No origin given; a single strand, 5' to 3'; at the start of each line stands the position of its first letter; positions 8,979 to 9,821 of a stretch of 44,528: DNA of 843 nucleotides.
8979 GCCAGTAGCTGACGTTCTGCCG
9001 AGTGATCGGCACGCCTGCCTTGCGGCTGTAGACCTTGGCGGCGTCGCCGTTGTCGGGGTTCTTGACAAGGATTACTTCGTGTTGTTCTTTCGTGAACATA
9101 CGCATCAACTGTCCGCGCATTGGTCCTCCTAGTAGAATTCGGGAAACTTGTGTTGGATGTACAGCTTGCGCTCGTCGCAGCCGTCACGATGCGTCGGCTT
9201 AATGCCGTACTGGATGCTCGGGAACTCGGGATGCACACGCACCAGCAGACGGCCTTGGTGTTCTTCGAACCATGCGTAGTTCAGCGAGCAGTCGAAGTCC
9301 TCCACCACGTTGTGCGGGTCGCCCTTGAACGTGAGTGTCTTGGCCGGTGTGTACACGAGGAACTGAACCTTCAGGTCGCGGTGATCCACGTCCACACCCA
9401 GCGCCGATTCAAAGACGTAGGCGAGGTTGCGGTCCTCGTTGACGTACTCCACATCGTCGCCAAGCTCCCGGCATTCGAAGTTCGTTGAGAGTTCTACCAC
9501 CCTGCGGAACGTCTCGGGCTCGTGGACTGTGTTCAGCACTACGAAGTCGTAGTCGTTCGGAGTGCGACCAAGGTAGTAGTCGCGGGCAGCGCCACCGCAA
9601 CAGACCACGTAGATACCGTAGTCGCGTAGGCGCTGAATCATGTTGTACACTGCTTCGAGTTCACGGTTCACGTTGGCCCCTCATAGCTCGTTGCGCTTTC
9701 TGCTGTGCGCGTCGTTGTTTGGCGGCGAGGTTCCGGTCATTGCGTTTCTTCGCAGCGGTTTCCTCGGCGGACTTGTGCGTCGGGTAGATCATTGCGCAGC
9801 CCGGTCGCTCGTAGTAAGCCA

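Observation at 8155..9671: A split minimal CCA/poly(A)-type nucleotidyltransferase and HTH-metallophosphoesterase pair may be an RNA 3'-end repair or nucleotide-signal module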

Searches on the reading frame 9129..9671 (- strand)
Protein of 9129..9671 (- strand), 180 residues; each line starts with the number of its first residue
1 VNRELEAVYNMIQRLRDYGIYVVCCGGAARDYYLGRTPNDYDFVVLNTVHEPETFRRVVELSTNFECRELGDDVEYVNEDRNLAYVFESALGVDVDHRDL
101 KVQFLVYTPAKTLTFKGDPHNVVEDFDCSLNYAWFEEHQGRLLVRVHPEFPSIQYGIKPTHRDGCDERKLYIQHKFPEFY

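Call 3: search_protein_families(library=pfam, proteins=[window:9129-9671:-], max_evalue=1)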
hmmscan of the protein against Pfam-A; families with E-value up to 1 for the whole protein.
window:9129-9671:- (180 aa): 1 family
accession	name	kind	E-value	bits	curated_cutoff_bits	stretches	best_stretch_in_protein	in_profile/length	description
PF01743.26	PolyA_pol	-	0.00011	23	23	1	25-51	4-30/126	Poly A polymerase head domain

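Call 4: search_protein_families(library=phrogs, proteins=[window:9129-9671:-], max_evalue=0.01)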
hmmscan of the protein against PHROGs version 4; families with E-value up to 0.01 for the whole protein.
window:9129-9671:- (180 aa): 4 families
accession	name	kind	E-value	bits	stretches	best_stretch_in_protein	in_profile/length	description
phrog_1614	-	DNA, RNA and nucleotide metabolism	3.5e-24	86.9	1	10-179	25-190/268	nucleotidyltransferase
phrog_2244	-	DNA, RNA and nucleotide metabolism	0.00036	21.1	1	22-51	7-34/392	tRNA nucleotidyltransferase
phrog_10174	-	DNA, RNA and nucleotide metabolism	0.0033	18.3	0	17-50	31-64/137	nucleotidyltransferase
phrog_24229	-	DNA, RNA and nucleotide metabolism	0.0082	16.6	0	18-47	4-31/245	tRNA nucleotidyltransferase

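Call 6: search_dna_similar(query=window:9129-9671:-, collection=phages, mode=protein, max_rows=60, rows=spread)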
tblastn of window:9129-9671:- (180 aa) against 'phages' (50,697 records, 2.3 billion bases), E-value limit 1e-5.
Records with a match: 3; places in all: 3; records where one place covers at least 80% of the query: 3.
Best place of each record, by identity: <60% 3.
By first word of the organism name: Ralstonia 2; Variovorax 1.
By host as written in the record: Ralstonia solanacearum 2; - 1.
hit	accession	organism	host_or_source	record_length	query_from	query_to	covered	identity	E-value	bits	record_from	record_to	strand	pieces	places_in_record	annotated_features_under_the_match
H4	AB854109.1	Ralstonia phage RSB3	Ralstonia solanacearum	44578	1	179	99%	42.9%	6e-38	143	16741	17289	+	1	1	hypothetical protein | putative endonuclease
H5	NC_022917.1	Ralstonia phage RSB3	Ralstonia solanacearum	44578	1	179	99%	42.9%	6e-38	143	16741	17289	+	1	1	nucleotidyltransferase | endonuclease VII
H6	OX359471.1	Variovorax phage VAC_51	-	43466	5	179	97%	37.6%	3e-23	100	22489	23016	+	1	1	nucleotidyltransferase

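Call 7: get_annotated_region(hit=H5, flank=6000)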
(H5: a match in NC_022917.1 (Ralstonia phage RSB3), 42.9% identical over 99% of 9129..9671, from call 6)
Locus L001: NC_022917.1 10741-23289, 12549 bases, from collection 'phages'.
description: Ralstonia phage RSB3 DNA, complete genome.
organism: Ralstonia phage RSB3 (NCBI taxid 1402875)
taxonomy: Viruses; Duplodnaviria; Heunggongvirae; Uroviricota; Caudoviricetes; Autographiviridae; Jiaoyazivirus; Jiaoyazivirus RSB3
host: Ralstonia solanacearum; source: -; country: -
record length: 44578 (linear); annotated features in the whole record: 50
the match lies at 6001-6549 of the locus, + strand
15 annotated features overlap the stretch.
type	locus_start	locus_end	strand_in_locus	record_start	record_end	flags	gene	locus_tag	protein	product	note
CDS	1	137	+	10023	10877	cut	-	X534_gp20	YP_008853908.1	ATP-dependent DNA ligase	ORF20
CDS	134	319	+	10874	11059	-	-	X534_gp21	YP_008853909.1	hypothetical protein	ORF21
CDS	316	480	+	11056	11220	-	-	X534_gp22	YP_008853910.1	hypothetical protein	ORF22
CDS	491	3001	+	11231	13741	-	-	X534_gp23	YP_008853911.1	DNA polymerase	ORF23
CDS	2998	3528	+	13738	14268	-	-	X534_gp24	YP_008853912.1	endolysin; inhibits RNA polymerase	ORF24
CDS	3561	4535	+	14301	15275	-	-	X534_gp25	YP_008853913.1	hypothetical protein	ORF25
CDS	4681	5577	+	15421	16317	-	-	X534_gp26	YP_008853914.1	exonuclease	ORF26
CDS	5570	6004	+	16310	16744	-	-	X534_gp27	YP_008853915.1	endonuclease VII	ORF27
CDS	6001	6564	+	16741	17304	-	-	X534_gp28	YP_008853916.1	nucleotidyltransferase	ORF28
CDS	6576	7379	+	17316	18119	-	-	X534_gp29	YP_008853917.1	DNA polymerase exonuclease subunit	ORF29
CDS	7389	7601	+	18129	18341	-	-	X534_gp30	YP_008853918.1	hypothetical protein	ORF30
CDS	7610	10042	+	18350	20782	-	-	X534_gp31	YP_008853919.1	RNA polymerase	ORF31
CDS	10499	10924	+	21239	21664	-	-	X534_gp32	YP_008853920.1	hypothetical protein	ORF32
CDS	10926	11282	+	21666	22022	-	-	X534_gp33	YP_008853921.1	virion structural protein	ORF33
CDS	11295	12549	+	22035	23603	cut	-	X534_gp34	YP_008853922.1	head-tail adaptor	ORF34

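Call 8: get_annotated_region(hit=H6, flank=6000)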
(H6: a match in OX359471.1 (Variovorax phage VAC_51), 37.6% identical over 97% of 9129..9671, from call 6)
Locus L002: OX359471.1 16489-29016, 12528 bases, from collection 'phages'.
description: Variovorax phage VAC_51 genome assembly, chromosome: 1.
organism: Variovorax phage VAC_51 (NCBI taxid 2985242)
taxonomy: Viruses
host: -; source: -; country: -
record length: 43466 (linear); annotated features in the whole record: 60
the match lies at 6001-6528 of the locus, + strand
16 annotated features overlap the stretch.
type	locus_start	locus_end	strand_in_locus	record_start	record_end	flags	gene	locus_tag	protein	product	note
CDS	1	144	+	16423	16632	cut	-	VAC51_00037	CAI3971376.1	hypothetical protein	ID:VAC51_00037; source:Prodigal:2.6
CDS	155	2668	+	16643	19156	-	-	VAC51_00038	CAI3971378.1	DNA polymerase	ID:VAC51_00038; source:Prodigal:2.6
CDS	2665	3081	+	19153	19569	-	-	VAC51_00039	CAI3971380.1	nucleotide kinase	ID:VAC51_00039; source:Prodigal:2.6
CDS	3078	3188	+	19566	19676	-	-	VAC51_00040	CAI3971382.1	hypothetical protein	ID:VAC51_00040; source:Prodigal:2.6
CDS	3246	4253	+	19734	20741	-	-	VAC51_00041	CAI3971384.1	hypothetical protein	ID:VAC51_00041; source:Prodigal:2.6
CDS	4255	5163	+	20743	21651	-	-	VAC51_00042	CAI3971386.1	RNaseH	ID:VAC51_00042; source:Prodigal:2.6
CDS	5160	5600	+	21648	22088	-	-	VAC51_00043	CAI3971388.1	HNH endonuclease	ID:VAC51_00043; source:Prodigal:2.6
CDS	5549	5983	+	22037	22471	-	-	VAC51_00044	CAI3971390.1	endonuclease VII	ID:VAC51_00044; source:Prodigal:2.6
CDS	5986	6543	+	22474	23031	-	-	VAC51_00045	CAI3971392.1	nucleotidyltransferase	ID:VAC51_00045; source:Prodigal:2.6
CDS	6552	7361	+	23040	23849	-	-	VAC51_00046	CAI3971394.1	DNA polymerase exonuclease subunit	ID:VAC51_00046; source:Prodigal:2.6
CDS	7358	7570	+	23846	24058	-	-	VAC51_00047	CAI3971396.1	hypothetical protein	ID:VAC51_00047; source:Prodigal:2.6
CDS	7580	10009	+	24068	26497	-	-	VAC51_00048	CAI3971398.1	RNA polymerase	ID:VAC51_00048; source:Prodigal:2.6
CDS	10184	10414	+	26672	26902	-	-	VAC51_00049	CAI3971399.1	hypothetical protein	ID:VAC51_00049; source:Prodigal:2.6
CDS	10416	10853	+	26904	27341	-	-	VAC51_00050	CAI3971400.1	hypothetical protein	ID:VAC51_00050; source:Prodigal:2.6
CDS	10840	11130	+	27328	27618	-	-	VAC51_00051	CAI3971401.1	virion structural protein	ID:VAC51_00051; source:Prodigal:2.6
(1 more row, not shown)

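Call 12: search_protein_families(library=phrogs, proteins=[L001:6576-7379:+, L002:6552-7361:+, L001:6001-6564:+, L002:5986-6543:+, L001:7389-7601:+], max_evalue=0.01)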
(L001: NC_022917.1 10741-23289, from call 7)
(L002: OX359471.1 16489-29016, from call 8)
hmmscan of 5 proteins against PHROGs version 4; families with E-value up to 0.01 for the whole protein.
L001:6576-7379:+ (267 aa): 2 families
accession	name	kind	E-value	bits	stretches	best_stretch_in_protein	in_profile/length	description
phrog_403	-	DNA, RNA and nucleotide metabolism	1.3e-113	380.1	1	5-267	60-319/321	DNA polymerase exonuclease subunit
phrog_17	-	DNA, RNA and nucleotide metabolism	4.9e-11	42.3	1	9-197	669-828/1445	DNA polymerase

L002:6552-7361:+ (269 aa): 2 families
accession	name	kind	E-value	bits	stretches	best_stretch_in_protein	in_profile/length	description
phrog_403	-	DNA, RNA and nucleotide metabolism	3.7e-104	349.1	1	2-268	63-320/321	DNA polymerase exonuclease subunit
phrog_17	-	DNA, RNA and nucleotide metabolism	1e-10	41.2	1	3-194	669-830/1445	DNA polymerase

L001:6001-6564:+ (187 aa): 3 families
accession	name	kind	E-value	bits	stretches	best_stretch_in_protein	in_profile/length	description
phrog_1614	-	DNA, RNA and nucleotide metabolism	3.5e-30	106.6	1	8-185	23-192/268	nucleotidyltransferase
phrog_24229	-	DNA, RNA and nucleotide metabolism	6.8e-05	23.4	1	24-58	8-42/245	tRNA nucleotidyltransferase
phrog_2244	-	DNA, RNA and nucleotide metabolism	7.2e-05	23.4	1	24-49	7-32/392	tRNA nucleotidyltransferase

L002:5986-6543:+ (185 aa): 3 families
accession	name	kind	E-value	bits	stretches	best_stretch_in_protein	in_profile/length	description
phrog_1614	-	DNA, RNA and nucleotide metabolism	2.5e-22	80.8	1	17-182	30-191/268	nucleotidyltransferase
phrog_2244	-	DNA, RNA and nucleotide metabolism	0.00054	20.5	1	26-47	7-28/392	tRNA nucleotidyltransferase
phrog_24229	-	DNA, RNA and nucleotide metabolism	0.0067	16.9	0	26-55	8-36/245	tRNA nucleotidyltransferase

L001:7389-7601:+ (70 aa): 0 families

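Call 13: search_protein_families(library=ncbifam, proteins=[window:9129-9671:-, L001:6576-7379:+], max_evalue=1)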
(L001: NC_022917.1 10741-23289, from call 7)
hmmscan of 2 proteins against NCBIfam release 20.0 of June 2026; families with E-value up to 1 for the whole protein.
window:9129-9671:- (180 aa): 7 families
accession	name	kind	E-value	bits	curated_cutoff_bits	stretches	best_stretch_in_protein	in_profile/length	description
TIGR01942.1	pcnB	subfamily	0.00054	18.9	305.65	1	9-57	19-64/425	polynucleotide adenylyltransferase PcnB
NF008634.1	PRK11623.1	equivalog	0.022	13.3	702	1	9-58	50-96/469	polynucleotide adenylyltransferase PcnB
NF009811.0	PRK13296.1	equivalog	0.027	13.3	469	1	25-52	6-33/360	CCA tRNA nucleotidyltransferase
NF009812.0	PRK13297.1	equivalog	0.066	12.3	624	1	19-60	11-52/364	tRNA CCA-pyrophosphorylase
NF009814.0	PRK13299.1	equivalog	0.074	12.1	290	1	3-51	4-52/396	CCA tRNA nucleotidyltransferase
TIGR02692.1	tRNA_CCA_actino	equivalog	0.1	11.2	438.8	1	7-60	15-65/466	CCA tRNA nucleotidyltransferase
TIGR00122.1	birA_repr_reg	equivalog_domain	0.15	12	70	1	7-25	29-47/69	biotin operon repressor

L001:6576-7379:+ (267 aa): 21 families
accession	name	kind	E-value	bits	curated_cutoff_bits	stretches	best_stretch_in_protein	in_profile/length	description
TIGR01405.1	polC_Gram_pos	equivalog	3.1e-07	28.5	1043.45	1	62-177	246-359/1211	DNA polymerase III subunit alpha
NF001688.0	PRK00448.1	equivalog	3.2e-05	21.6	873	1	64-152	482-568/1445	PolC-type DNA polymerase III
NF001753.0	PRK00481.1-3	subfamily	8.7e-05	21.6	243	1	199-250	109-160/252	NAD-dependent protein deacylase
NF050000.1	IS1_IS1595_Zn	domain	0.00011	22.7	28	1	215-246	1-28/34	IS1/IS1595 family N-terminal zinc-binding domain-containing protein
NF005289.0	PRK06807.1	equivalog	0.0017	17.7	335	1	79-165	82-165/313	3'-5' exonuclease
TIGR03655.1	anti_R_Lar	subfamily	0.0019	18.5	39.6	1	214-247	3-36/55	Lar family restriction alleviation protein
NF048018.1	IS256_N_4Cys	domain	0.0078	16.8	27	1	214-246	1-28/31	transposase-like zinc-binding domain-containing protein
NF004963.0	PRK06309.1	equivalog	0.0078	15.9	245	1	84-152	78-146/232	DNA polymerase III subunit epsilon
NF040867.1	prot_deacyl_CobB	equivalog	0.0082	15.4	320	1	199-253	106-158/242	NAD-dependent protein deacetylase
NF004964.0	PRK06310.1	equivalog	0.013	15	236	1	73-155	75-157/250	DNA polymerase III subunit epsilon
NF047723.1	TransFacS4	equivalog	0.016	15.7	120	1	205-246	53-87/90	transcription factor S4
NF006316.0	PRK08517.1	equivalog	0.019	14.3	247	1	66-152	130-213/270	3'-5' exonuclease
NF004316.1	PRK05711.1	equivalog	0.036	13.7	196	1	82-145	80-140/234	DNA polymerase III subunit epsilon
NF033558.1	transpos_IS1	equivalog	0.053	13.4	100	1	215-247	1-29/199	IS1 family transposase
TIGR02605.1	CxxC_CxxC_SSSS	subfamily_domain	0.054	13.6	31.3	0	211-223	25-37/52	FmdB family zinc ribbon protein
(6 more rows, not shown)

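Call 17: find_homologous_proteins(query=window:9129-9671:-, max_evalue=0.001)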
Query window:9129-9671:- (180 aa): 8 proteins with E <= 0.001 among 59 candidates.
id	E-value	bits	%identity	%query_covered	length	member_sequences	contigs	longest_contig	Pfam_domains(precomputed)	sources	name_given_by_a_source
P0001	3.0e-121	420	99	100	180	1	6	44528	-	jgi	-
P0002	5.1e-65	237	59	100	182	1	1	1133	-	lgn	-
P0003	1.7e-62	229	61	100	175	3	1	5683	-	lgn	-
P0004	8.9e-57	210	61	88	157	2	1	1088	-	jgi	-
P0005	2.6e-56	208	55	100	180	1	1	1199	-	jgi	jgi:hypothetical protein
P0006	6.3e-36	142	48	99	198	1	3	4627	-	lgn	-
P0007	4.4e-34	136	47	97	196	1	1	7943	-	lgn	-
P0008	1.7e-28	118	43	99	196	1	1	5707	-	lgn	-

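Call 19: find_encoding_contigs(protein=P0007, flank=6000, max_places=3)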
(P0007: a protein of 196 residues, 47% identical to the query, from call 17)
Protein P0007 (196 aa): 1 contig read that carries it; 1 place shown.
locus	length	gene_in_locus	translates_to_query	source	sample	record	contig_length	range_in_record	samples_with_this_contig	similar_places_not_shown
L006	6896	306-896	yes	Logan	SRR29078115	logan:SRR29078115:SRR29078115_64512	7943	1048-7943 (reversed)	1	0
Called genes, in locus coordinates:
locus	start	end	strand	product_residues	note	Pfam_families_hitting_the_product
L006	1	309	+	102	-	?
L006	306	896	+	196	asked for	-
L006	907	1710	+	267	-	PF13482:RNase_H_2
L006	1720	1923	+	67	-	-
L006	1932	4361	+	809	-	PF14700:RPOL_N (weak), PF00940:RNA_pol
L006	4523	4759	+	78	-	-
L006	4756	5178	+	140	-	-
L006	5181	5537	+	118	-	-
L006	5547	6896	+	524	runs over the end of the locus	PF12236:Head-tail_con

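Call 20: find_encoding_contigs(protein=P0003, flank=6000, max_places=3)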
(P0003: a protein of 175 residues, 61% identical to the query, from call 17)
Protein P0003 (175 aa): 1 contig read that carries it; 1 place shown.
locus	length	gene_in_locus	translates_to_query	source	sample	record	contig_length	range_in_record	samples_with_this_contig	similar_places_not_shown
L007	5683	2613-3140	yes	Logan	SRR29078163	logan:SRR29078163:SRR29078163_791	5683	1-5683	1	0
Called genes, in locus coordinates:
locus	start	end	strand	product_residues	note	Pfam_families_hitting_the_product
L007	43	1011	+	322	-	-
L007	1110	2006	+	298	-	-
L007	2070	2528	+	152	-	PF02945:Endonuclease_7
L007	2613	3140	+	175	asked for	-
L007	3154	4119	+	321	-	-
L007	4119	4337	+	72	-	-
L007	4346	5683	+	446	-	?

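Call 21: find_encoding_contigs(protein=P0008, flank=6000, max_places=3)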
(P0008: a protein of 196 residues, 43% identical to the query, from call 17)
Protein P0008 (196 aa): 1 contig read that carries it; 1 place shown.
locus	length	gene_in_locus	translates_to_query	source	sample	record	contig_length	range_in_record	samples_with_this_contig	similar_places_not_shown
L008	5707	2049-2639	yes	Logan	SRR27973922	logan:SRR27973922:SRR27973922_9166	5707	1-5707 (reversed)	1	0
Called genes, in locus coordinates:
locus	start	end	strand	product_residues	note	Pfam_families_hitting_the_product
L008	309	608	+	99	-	PF14359:DUF4406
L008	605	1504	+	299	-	-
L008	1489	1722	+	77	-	-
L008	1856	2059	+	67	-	-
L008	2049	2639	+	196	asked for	-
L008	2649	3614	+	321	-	-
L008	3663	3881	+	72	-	-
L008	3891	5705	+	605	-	?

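Call 25: search_solved_structures(query=A1, max_evalue=10, show_alignments=3)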
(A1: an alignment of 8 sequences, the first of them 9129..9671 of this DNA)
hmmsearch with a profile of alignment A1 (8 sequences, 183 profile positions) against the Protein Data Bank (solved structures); distinct sequences matched with E-value up to 10: 11.
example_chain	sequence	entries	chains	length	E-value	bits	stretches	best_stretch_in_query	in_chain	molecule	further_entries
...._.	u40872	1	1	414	0.00031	23.8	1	9-52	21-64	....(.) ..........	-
3aql_A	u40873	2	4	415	0.00031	23.8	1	9-52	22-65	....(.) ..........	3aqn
3aqm_A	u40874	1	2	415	0.00031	23.8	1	9-52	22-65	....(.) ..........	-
6ibp_A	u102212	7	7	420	0.0013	21.7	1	4-43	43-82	CCA-adding enzyme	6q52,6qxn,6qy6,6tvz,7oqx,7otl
7otr_A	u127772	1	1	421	0.0013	21.7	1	4-43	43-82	CCA-adding protein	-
4wby_A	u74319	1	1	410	0.013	18.4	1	8-56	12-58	Poly A polymerase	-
1vfg_A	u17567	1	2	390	0.031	17.3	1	16-56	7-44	poly A polymerase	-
4wbz_A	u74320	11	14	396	0.031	17.2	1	16-56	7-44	Poly A polymerase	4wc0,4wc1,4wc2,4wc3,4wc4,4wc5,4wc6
4fyb_B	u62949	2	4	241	0.036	17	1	49-129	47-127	Thiol:disulfide interchange protein (DsbC)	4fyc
1miv_A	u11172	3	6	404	0.039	16.9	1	7-44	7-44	tRNA CCA-adding enzyme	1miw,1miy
2zjq_5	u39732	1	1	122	1.6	11.7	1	5-74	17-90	50S ribosomal protein L7/L12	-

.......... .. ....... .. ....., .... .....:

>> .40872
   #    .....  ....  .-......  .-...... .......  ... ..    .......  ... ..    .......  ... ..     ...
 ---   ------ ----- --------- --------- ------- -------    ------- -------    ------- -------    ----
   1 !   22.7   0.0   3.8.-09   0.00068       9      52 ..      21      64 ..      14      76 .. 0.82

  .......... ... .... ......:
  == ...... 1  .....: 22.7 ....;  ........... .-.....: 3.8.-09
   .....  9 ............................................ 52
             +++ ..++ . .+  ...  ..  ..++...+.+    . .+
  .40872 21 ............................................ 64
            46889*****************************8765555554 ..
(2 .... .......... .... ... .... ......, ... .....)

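Call 27: find_homologous_proteins(query=A1, max_evalue=0.001)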
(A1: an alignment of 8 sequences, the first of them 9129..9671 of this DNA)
Query A1 (8 sequences) (180 aa, profile of the alignment): 29 proteins with E <= 0.001 among 8000 candidates.
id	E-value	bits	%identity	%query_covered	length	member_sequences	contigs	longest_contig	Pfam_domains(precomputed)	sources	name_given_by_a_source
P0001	3.7e-85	302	99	100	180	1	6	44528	-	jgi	-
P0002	4.9e-85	302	59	100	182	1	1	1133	-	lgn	-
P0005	3.2e-84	299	55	100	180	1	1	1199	-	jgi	jgi:hypothetical protein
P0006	2.0e-83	297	48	99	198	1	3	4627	-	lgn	-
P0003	1.6e-82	294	61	100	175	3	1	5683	-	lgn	-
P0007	2.8e-82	293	47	97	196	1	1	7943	-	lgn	-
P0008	5.5e-81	289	43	99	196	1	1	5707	-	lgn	-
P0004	4.7e-76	273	61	88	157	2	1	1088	-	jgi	-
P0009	4.9e-68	246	49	99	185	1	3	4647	-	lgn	-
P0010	2.7e-66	241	54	99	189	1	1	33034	-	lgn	-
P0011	1.2e-63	232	43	100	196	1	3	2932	-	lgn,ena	-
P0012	1.3e-60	222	44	100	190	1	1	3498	-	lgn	-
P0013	5.8e-58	214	42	99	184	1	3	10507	-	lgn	-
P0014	1.2e-56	209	43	99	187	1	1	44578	-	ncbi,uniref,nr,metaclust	ncbi:nucleotidyltransferase [Ralstonia phage RSB3]|uniref:Nucleotidyltransferase n=1 Tax=Ralstonia p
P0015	7.5e-56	207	41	99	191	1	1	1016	-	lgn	-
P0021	7.7e-44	168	44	99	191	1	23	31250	-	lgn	-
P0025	8.4e-43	164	38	100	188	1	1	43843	-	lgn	-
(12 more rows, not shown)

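Call 31: find_encoding_contigs(protein=P0025, flank=5000, max_places=2)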
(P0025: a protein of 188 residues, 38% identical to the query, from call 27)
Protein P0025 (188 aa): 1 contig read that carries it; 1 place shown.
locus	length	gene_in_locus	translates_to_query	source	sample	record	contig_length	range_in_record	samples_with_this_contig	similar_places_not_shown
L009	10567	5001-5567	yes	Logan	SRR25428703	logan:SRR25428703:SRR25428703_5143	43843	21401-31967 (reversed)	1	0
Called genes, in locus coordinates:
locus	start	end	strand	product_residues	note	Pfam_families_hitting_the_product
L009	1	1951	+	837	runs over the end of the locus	PF00476:DNA_pol_A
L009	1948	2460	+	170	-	PF11753:DUF3310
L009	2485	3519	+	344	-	-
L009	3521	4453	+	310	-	-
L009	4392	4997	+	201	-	PF02945:Endonuclease_7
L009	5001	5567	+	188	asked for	-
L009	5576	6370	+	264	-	PF13482:RNase_H_2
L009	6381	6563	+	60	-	-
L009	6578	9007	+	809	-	PF14700:RPOL_N (weak), PF00940:RNA_pol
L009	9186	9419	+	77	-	-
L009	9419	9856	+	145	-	-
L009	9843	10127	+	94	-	-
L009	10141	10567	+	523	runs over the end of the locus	PF12236:Head-tail_con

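Call 32: find_encoding_contigs(protein=P0010, flank=5000, max_places=2)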
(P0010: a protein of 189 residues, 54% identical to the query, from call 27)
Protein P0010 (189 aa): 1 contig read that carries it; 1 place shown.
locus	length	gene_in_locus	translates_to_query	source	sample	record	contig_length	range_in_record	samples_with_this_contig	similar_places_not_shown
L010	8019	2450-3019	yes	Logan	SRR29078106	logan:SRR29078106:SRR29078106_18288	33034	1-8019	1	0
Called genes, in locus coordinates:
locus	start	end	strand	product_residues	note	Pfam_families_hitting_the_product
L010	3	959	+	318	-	?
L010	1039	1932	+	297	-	-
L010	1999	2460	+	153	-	PF02945:Endonuclease_7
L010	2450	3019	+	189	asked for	-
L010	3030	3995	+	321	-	-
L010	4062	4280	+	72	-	-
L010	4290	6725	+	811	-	PF14700:RPOL_N (faint), PF00940:RNA_pol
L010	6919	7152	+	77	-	-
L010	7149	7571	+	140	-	-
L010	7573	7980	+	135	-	-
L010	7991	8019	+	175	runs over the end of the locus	-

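Call 33: find_encoding_contigs(protein=P0021, flank=5000, max_places=2)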
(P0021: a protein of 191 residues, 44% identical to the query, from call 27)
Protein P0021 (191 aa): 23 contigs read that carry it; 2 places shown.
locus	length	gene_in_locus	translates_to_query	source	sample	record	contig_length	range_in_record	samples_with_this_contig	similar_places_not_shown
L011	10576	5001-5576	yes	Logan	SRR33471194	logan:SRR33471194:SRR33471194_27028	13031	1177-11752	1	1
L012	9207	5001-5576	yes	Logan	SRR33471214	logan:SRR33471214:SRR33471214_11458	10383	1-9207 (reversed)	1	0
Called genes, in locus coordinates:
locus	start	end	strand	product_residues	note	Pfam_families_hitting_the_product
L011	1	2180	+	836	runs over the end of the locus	PF00476:DNA_pol_A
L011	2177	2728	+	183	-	PF18909:dGTP_diPhyd_N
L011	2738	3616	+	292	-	-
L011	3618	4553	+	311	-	-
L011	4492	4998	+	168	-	PF02945:Endonuclease_7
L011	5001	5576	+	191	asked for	-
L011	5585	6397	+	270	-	PF13482:RNase_H_2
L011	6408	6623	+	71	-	-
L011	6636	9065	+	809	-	PF14700:RPOL_N (weak), PF00940:RNA_pol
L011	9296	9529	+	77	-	-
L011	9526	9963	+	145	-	-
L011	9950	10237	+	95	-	-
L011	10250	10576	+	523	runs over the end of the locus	PF12236:Head-tail_con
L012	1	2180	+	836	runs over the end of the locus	PF00476:DNA_pol_A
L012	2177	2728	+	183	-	PF18909:dGTP_diPhyd_N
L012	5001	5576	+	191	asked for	-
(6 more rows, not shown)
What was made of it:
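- In sister phages the NTase's partner is another 3'-end-processing type of enzyme, a DnaQ-like 3'-5' exonuclease (calls 12, 19, 31, 33).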

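Call 34: search_protein_representatives(alignment_id=A1)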
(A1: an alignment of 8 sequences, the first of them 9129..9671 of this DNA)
Query: 8 sequences, 183 profile positions. Proteins with E-value up to 0.001 (for the whole library): 168; up to 1e-10: 42; up to 1e-30: 9. The best 150 are listed.
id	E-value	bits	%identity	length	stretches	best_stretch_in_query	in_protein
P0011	3.9e-64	232.1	-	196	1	1-182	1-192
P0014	3.8e-57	209.3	-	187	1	1-183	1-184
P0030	6.0e-48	179.3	-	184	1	1-182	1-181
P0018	7.5e-47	175.7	-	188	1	1-183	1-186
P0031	1.6e-46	174.7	-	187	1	1-183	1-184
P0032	4.1e-46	173.4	-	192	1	1-183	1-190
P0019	7.0e-46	172.6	-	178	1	1-182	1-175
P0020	1.3e-45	171.7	-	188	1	1-183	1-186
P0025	2.7e-43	164.2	-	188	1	1-182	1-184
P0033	1.8e-22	96.3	-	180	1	6-182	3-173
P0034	1.2e-18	83.9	-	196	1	14-182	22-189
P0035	1.5e-18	83.5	-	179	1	3-183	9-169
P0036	3.2e-17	79.2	-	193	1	5-182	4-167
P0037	3.2e-16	75.9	-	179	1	4-182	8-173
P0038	6.9e-16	74.8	-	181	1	5-183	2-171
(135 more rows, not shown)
